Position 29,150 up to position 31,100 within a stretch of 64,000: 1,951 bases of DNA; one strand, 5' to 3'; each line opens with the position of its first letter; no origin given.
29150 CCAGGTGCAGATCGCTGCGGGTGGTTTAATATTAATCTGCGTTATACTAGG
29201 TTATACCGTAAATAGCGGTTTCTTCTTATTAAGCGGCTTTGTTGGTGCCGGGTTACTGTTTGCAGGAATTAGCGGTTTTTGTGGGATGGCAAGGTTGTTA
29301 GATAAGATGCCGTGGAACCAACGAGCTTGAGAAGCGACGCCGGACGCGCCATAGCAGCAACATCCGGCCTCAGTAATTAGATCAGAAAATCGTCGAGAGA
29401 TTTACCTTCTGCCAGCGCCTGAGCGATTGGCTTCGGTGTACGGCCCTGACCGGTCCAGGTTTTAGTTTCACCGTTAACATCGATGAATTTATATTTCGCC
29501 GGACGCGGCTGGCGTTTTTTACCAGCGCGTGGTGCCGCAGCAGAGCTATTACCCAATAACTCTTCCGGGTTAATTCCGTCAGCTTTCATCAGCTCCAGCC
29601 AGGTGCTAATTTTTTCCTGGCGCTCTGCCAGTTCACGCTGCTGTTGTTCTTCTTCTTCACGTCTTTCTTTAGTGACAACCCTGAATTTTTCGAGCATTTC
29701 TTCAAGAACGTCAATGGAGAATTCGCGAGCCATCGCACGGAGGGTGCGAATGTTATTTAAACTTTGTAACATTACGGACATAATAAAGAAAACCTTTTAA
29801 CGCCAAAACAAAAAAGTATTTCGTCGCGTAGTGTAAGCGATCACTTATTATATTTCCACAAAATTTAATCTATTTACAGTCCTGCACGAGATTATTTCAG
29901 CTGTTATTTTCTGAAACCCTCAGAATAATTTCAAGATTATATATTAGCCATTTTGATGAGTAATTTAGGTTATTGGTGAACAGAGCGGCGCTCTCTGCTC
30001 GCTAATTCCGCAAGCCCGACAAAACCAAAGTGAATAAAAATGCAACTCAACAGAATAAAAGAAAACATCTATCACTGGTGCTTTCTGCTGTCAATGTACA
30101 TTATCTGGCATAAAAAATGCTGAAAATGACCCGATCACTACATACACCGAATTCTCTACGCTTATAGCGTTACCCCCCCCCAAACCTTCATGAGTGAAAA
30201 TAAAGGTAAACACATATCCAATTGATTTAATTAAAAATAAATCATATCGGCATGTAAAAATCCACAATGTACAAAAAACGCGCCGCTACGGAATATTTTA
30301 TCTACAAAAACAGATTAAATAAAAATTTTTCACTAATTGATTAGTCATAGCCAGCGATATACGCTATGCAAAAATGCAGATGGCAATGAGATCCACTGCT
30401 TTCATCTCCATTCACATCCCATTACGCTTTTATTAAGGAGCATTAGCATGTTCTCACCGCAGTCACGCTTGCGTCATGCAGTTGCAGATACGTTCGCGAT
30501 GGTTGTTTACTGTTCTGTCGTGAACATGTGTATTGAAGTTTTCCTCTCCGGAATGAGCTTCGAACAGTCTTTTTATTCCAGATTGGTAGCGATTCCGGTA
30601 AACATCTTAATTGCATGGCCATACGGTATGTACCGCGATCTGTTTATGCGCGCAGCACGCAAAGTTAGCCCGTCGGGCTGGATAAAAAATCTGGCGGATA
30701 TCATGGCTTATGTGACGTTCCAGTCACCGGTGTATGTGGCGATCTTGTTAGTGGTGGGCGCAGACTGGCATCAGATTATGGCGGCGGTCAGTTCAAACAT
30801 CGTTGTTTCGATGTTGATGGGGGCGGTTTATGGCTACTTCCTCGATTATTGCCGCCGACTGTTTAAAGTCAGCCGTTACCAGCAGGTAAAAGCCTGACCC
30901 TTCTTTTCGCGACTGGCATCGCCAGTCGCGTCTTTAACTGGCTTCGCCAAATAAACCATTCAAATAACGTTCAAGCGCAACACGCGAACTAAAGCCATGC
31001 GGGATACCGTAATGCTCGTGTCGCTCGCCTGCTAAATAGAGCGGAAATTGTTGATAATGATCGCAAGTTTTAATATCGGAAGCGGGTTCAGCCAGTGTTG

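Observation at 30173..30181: C9 homopolymer in the stpA-alaE divergent regulatory region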

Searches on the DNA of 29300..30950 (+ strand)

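Call 4: search_dna_similar(query=window:29782-30447:+, collection=ecoli_genomes, mode=near, max_rows=40, rows=spread)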
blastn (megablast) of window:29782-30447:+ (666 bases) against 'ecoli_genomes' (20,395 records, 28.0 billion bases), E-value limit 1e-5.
Records with a match: 5419; places in all: 5419; records where one place covers at least 80% of the query: 5417.
Genomes with a match: 5419 of 5426; with a place that covers at least 80% of the query: 5417. Places per genome that has any: lowest 1, median 1, highest 1. On chromosomes: 5419 places; on plasmids: 0.
Best place of each record, by identity: >=99% 201; 95-99% 3138; 90-95% 2079; 80-90% 1.
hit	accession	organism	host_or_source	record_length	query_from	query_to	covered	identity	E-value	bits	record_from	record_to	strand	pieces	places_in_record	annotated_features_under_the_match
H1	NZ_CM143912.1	Escherichia coli strain E04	Homo sapiens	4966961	1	666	100%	99.8%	0e+0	1225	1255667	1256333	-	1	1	none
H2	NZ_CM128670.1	Escherichia coli strain EC69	cerebrospinal fluid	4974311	1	666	100%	99.3%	0e+0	1203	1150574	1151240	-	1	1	none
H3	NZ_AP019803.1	Escherichia coli strain KY 1497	Homo sapiens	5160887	1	666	100%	98.2%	0e+0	1164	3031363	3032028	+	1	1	none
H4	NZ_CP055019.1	Escherichia coli strain SWHEFF_69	Shek Wu Hui WWTPs_69 WWTPs effluent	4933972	1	666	100%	98.0%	0e+0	1158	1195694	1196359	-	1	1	none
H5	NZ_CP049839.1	Escherichia coli strain UPEC-455U/190220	Homo sapiens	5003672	1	666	100%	97.9%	0e+0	1153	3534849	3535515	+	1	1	none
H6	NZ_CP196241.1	Escherichia coli strain AH19E004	Homo sapiens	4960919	1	666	100%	97.9%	0e+0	1153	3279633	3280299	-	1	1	none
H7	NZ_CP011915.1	Escherichia coli strain PSUO2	Gallus gallus domesticus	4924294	1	666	100%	97.8%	0e+0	1147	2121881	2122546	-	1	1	none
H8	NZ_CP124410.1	Escherichia coli strain AVS0543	environmental: river near WWTP effluent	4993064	1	666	100%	97.8%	0e+0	1147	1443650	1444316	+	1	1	none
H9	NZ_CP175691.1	Escherichia coli strain 18AR0845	Homo sapiens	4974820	1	666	100%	97.8%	0e+0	1147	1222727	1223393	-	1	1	none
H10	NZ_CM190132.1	Escherichia coli strain 23556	Homo sapiens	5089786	1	666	100%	97.8%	0e+0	1147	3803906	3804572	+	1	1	none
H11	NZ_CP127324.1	Escherichia coli strain 980-2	hospital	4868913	1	666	100%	96.1%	0e+0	1086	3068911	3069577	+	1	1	none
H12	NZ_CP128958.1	Escherichia coli strain TUM2330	missing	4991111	1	666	100%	95.8%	0e+0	1075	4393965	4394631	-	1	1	none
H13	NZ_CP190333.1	Escherichia coli strain EC17CM13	chicken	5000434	1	666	100%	95.5%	0e+0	1066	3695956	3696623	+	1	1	none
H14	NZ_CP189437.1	Escherichia coli strain AR96.3A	cat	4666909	1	666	100%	95.5%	0e+0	1064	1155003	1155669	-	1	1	none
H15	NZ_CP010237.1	Escherichia coli strain S43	not applicable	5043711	1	666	100%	95.4%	0e+0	1061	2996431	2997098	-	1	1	none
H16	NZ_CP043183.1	Escherichia coli O16:H48 strain PG20180172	mouse gut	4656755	1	666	100%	95.4%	0e+0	1061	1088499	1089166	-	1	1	none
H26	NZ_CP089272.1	Escherichia coli O157:H7 strain M1300706001A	Homo sapiens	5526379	1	666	100%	94.9%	0e+0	1042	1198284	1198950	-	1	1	none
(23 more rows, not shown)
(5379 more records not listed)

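Call 5: search_rna_families(source=window, start=29300, end=30950, threshold=evalue, max_evalue=1)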
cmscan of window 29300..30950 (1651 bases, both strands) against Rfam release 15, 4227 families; matches with E-value up to 1: 0.
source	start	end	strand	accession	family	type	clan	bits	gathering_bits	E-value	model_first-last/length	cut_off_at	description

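Call 6: get_annotated_region(hit=H16, flank=600)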
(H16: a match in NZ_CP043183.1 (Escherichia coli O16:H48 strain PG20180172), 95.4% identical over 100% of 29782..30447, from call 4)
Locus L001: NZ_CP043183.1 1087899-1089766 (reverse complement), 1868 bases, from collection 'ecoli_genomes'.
description: Escherichia coli O16:H48 strain PG20180172 chromosome, complete genome
organism: Escherichia coli O16:H48 strain PG20180172 (NCBI taxid 2605619)
replicon: chromosome; assembly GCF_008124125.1
host: -; source: mouse gut; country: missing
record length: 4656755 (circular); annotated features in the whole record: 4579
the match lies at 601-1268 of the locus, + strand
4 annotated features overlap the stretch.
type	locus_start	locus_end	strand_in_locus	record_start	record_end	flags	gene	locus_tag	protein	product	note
CDS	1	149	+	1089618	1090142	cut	ygaP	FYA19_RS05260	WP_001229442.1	thiosulfate sulfurtransferase YgaP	-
CDS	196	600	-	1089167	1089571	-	stpA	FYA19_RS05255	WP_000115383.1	DNA-binding protein StpA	-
CDS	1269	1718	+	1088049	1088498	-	alaE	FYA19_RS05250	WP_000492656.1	L-alanine exporter AlaE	-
CDS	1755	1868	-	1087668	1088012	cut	ygaC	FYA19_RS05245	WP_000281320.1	DUF2002 family protein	-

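Call 7: get_annotated_region(hit=H1, flank=600)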
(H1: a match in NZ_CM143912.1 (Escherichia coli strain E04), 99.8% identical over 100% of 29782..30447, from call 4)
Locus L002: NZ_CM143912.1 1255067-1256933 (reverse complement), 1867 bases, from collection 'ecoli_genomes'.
description: Escherichia coli strain E04 chromosome, whole genome shotgun sequence
organism: Escherichia coli strain E04 (NCBI taxid 562)
replicon: chromosome; assembly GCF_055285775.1
host: Homo sapiens; source: urine sample; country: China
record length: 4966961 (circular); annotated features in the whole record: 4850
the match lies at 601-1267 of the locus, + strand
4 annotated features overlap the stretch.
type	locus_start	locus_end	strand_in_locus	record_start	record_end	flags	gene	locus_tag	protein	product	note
CDS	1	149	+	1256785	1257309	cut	ygaP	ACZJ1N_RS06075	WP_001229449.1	thiosulfate sulfurtransferase YgaP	-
CDS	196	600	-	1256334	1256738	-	stpA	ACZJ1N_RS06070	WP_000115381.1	DNA-binding protein StpA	-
CDS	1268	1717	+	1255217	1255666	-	alaE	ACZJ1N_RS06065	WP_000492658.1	L-alanine exporter AlaE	-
CDS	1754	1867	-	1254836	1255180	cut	ygaC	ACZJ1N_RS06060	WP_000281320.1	DUF2002 family protein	-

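Call 8: get_annotated_region(hit=H26, flank=600)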
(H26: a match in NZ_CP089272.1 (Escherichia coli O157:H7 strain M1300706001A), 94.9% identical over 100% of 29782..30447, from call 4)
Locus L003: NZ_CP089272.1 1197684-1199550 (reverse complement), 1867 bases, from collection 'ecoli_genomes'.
description: Escherichia coli O157:H7 strain M1300706001A chromosome, complete genome
organism: Escherichia coli O157:H7 strain M1300706001A (NCBI taxid 83334)
replicon: chromosome; assembly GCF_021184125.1
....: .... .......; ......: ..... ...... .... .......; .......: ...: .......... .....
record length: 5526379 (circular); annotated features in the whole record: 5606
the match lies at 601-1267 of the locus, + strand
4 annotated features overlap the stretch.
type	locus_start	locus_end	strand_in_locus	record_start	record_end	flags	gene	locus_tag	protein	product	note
CDS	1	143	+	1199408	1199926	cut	ygaP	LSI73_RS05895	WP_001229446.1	thiosulfate sulfurtransferase YgaP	-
CDS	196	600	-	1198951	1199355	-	stpA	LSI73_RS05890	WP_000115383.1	DNA-binding protein StpA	-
CDS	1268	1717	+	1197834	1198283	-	alaE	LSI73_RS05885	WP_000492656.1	L-alanine exporter AlaE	-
CDS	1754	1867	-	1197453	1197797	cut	ygaC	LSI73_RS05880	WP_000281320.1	DUF2002 family protein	-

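Call 10: search_dna_similar(query=window:30140-30216:+, collection=ecoli_genomes, mode=near, max_rows=60, rows=spread)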
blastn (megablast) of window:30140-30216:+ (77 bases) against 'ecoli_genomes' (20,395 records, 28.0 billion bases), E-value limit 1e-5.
Records with a match: 5147; places in all: 5147; records where one place covers at least 80% of the query: 5147.
Genomes with a match: 5147 of 5426; with a place that covers at least 80% of the query: 5147. Places per genome that has any: lowest 1, median 1, highest 1. On chromosomes: 5147 places; on plasmids: 0.
Best place of each record, by identity: >=99% 38; 95-99% 862; 90-95% 4175; 80-90% 72.
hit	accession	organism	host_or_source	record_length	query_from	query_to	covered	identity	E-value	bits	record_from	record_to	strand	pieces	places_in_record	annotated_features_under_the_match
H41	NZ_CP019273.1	Escherichia coli strain 13P477T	pig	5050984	1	77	100%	100.0%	1e-31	143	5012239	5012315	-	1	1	none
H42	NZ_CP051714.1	Escherichia coli strain SCU-122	Homo sapiens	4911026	1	77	100%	98.7%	5e-30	137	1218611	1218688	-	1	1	none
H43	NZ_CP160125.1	Escherichia coli strain 729_021014_1_4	Poultry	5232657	1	77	100%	98.7%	5e-30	137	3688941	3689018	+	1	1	none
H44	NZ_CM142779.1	Escherichia coli strain GPEC1337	chicken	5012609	1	77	100%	98.7%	5e-30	137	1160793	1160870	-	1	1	none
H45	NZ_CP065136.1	Escherichia coli strain EE72d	Bos taurus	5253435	1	77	100%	98.7%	5e-30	137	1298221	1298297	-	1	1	none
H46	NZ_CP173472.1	Escherichia coli strain 98224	Homo sapiens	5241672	1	77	100%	98.7%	5e-30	137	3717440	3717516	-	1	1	none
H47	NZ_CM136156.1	Escherichia coli strain PRO_A-1478-6M-A_ESBL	Homo sapiens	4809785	1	77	100%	98.7%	5e-30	137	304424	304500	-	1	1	none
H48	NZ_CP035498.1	Escherichia coli strain 04-00955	Homo sapiens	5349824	1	77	100%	97.4%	2e-28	132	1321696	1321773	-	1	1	none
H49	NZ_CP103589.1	Escherichia coli strain 4750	Homo sapiens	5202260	1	77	100%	97.4%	2e-28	132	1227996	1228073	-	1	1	none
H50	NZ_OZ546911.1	Escherichia coli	Homo sapiens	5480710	1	77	100%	97.4%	2e-28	132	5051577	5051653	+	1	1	none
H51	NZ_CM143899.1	Escherichia coli strain E22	Homo sapiens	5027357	1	77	100%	96.2%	1e-26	126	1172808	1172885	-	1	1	none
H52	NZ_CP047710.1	Escherichia coli strain Eco-15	not applicable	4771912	1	77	100%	94.9%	5e-25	121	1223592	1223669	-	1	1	none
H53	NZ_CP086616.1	Escherichia coli strain RIVM_C039629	Homo sapiens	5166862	1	77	100%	94.9%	5e-25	121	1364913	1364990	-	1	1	none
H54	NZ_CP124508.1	Escherichia coli strain AVS0068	environmental: river near WWTP effluent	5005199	1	77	100%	94.9%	5e-25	121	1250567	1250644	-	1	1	none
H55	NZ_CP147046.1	Escherichia coli strain 19A14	municipal wastewater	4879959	1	77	100%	94.9%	5e-25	121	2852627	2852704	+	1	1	none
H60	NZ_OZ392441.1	Escherichia coli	Homo sapiens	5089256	1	77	100%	89.7%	2e-18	99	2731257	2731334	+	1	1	none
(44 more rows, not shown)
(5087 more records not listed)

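Call 11: get_annotated_region(hit=H41, flank=60)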
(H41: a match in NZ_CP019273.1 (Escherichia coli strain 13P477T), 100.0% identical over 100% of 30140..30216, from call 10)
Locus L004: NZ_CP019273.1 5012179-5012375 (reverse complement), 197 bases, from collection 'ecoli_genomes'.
description: Escherichia coli strain 13P477T chromosome, complete genome
organism: Escherichia coli strain 13P477T (NCBI taxid 562)
replicon: chromosome; assembly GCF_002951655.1
host: pig; source: stool; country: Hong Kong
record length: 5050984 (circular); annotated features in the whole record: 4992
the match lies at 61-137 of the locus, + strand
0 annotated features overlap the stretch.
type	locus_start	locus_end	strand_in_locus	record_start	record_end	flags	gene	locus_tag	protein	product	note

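Call 12: get_annotated_region(hit=H42, flank=60)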
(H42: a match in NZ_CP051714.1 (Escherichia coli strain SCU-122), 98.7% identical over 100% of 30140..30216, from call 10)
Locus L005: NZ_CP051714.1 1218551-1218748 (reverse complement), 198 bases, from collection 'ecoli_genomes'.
description: Escherichia coli strain SCU-122 chromosome, complete genome
organism: Escherichia coli strain SCU-122 (NCBI taxid 562)
replicon: chromosome; assembly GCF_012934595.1
host: Homo sapiens; source: rectal swab from healthy college student; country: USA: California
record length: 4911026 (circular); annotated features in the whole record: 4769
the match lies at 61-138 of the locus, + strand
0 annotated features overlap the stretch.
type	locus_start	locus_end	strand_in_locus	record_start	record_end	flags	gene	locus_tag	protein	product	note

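Call 13: get_annotated_region(hit=H45, flank=60)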
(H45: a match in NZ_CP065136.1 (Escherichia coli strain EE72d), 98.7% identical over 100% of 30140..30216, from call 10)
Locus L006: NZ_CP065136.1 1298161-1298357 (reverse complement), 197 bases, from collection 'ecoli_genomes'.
description: Escherichia coli strain EE72d chromosome, complete genome
organism: Escherichia coli strain EE72d (NCBI taxid 562)
replicon: chromosome; assembly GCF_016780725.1
host: Bos taurus; source: feces; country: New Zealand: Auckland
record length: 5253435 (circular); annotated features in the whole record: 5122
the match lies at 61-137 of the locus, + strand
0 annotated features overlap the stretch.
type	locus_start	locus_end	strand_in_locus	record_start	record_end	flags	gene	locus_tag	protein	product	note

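Call 14: get_annotated_region(hit=H47, flank=60)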
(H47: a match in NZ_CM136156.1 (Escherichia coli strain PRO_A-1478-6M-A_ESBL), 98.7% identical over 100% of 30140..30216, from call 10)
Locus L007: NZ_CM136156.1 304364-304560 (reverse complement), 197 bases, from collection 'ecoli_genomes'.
description: Escherichia coli strain PRO_A-1478-6M-A_ESBL chromosome, whole genome shotgun sequence
organism: Escherichia coli strain PRO_A-1478-6M-A_ESBL (NCBI taxid 562)
replicon: chromosome; assembly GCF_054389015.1
host: Homo sapiens; source: feces; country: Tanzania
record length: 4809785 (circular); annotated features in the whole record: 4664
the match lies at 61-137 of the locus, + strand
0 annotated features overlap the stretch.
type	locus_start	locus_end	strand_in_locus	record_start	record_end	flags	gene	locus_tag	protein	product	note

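Call 15: get_annotated_region(hit=H48, flank=60)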
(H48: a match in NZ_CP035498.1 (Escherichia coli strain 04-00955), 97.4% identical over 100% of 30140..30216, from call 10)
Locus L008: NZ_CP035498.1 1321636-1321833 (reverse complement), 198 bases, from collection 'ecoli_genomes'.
description: Escherichia coli strain 04-00955 chromosome, complete genome
organism: Escherichia coli strain 04-00955 (NCBI taxid 562)
replicon: chromosome; assembly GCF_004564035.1
host: Homo sapiens; source: stool; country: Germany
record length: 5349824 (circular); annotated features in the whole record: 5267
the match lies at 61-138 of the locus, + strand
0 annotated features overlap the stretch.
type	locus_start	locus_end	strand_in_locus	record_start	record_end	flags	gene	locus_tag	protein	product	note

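Call 16: get_annotated_region(hit=H50, flank=60)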
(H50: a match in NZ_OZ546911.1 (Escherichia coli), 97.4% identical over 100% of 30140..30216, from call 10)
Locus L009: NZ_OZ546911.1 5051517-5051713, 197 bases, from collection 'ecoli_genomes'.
description: Escherichia coli isolate AF10 chromosome 1, complete sequence
organism: Escherichia coli (NCBI taxid 562)
replicon: chromosome; assembly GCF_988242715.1
host: Homo sapiens; source: blood culture; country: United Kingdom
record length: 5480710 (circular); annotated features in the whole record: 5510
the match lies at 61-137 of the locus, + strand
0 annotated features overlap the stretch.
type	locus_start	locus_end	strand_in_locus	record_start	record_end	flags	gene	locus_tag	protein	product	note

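Call 17: get_annotated_region(hit=H51, flank=60)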
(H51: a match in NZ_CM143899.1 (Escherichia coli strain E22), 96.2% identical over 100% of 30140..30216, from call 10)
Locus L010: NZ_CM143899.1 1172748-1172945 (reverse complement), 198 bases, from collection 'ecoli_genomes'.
description: Escherichia coli strain E22 chromosome, whole genome shotgun sequence
organism: Escherichia coli strain E22 (NCBI taxid 562)
replicon: chromosome; assembly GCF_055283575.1
host: Homo sapiens; source: urine sample; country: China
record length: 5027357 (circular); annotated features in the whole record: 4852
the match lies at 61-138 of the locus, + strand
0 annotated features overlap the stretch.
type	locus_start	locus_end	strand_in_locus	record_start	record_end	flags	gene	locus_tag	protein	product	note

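Call 18: get_annotated_region(hit=H52, flank=60)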
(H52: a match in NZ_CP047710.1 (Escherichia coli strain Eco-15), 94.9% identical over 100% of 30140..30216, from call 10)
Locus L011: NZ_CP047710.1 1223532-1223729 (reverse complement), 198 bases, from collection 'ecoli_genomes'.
description: Escherichia coli strain Eco-15 chromosome, complete genome
organism: Escherichia coli strain Eco-15 (NCBI taxid 562)
replicon: chromosome; assembly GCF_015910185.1
host: not applicable; source: Rectal; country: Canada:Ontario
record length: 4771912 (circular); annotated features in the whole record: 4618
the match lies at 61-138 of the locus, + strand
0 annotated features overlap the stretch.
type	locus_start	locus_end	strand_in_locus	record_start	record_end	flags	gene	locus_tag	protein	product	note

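Call 19: get_annotated_region(hit=H60, flank=60)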
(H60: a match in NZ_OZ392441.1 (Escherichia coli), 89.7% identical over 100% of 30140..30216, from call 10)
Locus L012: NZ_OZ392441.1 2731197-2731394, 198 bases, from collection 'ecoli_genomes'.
description: Escherichia coli isolate CB209 chromosome 2
organism: Escherichia coli (NCBI taxid 562)
replicon: chromosome; assembly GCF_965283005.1
host: Homo sapiens; source: stool; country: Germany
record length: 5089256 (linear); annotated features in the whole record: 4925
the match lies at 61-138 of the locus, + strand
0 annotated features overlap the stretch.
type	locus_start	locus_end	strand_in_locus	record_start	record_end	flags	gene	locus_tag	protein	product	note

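Call 36: search_dna_similar(query=window:30140-30216:+, collection=ecoli_genomes, mode=near, max_rows=40, rows=best)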
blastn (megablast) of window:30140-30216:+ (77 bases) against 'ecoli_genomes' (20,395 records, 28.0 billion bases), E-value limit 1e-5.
Records with a match: 5147; places in all: 5147; records where one place covers at least 80% of the query: 5147.
Genomes with a match: 5147 of 5426; with a place that covers at least 80% of the query: 5147. Places per genome that has any: lowest 1, median 1, highest 1. On chromosomes: 5147 places; on plasmids: 0.
Best place of each record, by identity: >=99% 38; 95-99% 862; 90-95% 4175; 80-90% 72.
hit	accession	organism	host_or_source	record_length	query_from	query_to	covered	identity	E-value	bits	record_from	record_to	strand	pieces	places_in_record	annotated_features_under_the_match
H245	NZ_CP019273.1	Escherichia coli strain 13P477T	pig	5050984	1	77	100%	100.0%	1e-31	143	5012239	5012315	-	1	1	none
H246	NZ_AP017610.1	Escherichia coli strain 20Ec-P-124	Sus scrofa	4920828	1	77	100%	100.0%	1e-31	143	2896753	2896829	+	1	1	none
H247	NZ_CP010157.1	Escherichia coli strain D10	dog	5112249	1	77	100%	100.0%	1e-31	143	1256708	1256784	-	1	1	none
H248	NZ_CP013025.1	Escherichia coli strain 2009C-3133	Homo sapiens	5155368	1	77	100%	100.0%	1e-31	143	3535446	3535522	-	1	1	none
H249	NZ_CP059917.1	Escherichia coli strain 64.1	Turkey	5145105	1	77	100%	100.0%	1e-31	143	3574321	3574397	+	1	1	none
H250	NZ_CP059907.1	Escherichia coli strain 181.1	Turkey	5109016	1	77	100%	100.0%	1e-31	143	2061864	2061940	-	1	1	none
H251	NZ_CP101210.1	Escherichia coli strain EC21Z-147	Homo sapiens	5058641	1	77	100%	100.0%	1e-31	143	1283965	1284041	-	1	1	none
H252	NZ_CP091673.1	Escherichia coli strain KKo009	river water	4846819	1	77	100%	100.0%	1e-31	143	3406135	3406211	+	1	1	none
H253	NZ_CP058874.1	Escherichia coli strain STLEFF_47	Stanley WWTPs_47 WWTPs effluent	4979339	1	77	100%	100.0%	1e-31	143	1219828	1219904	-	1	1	none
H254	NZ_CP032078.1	Escherichia coli strain CT30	Avian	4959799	1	77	100%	100.0%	1e-31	143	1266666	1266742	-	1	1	none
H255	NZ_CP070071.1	Escherichia coli strain FDAARGOS_1287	Homo sapiens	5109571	1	77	100%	100.0%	1e-31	143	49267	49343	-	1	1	none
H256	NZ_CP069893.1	Escherichia coli strain FDAARGOS_1286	Homo sapiens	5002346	1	77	100%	100.0%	1e-31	143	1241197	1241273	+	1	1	none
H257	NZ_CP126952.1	Escherichia coli O78:H4 strain APEC E12049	Gallus gallus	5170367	1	77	100%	100.0%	1e-31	143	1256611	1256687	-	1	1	none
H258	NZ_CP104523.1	Escherichia coli strain E7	Poultry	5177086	1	77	100%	100.0%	1e-31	143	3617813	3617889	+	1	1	none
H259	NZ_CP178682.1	Escherichia coli strain VTB97379v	Chicken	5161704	1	77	100%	100.0%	1e-31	143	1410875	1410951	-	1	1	none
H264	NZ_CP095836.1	Escherichia coli strain EC31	avian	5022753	1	77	100%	100.0%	1e-31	143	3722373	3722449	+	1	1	none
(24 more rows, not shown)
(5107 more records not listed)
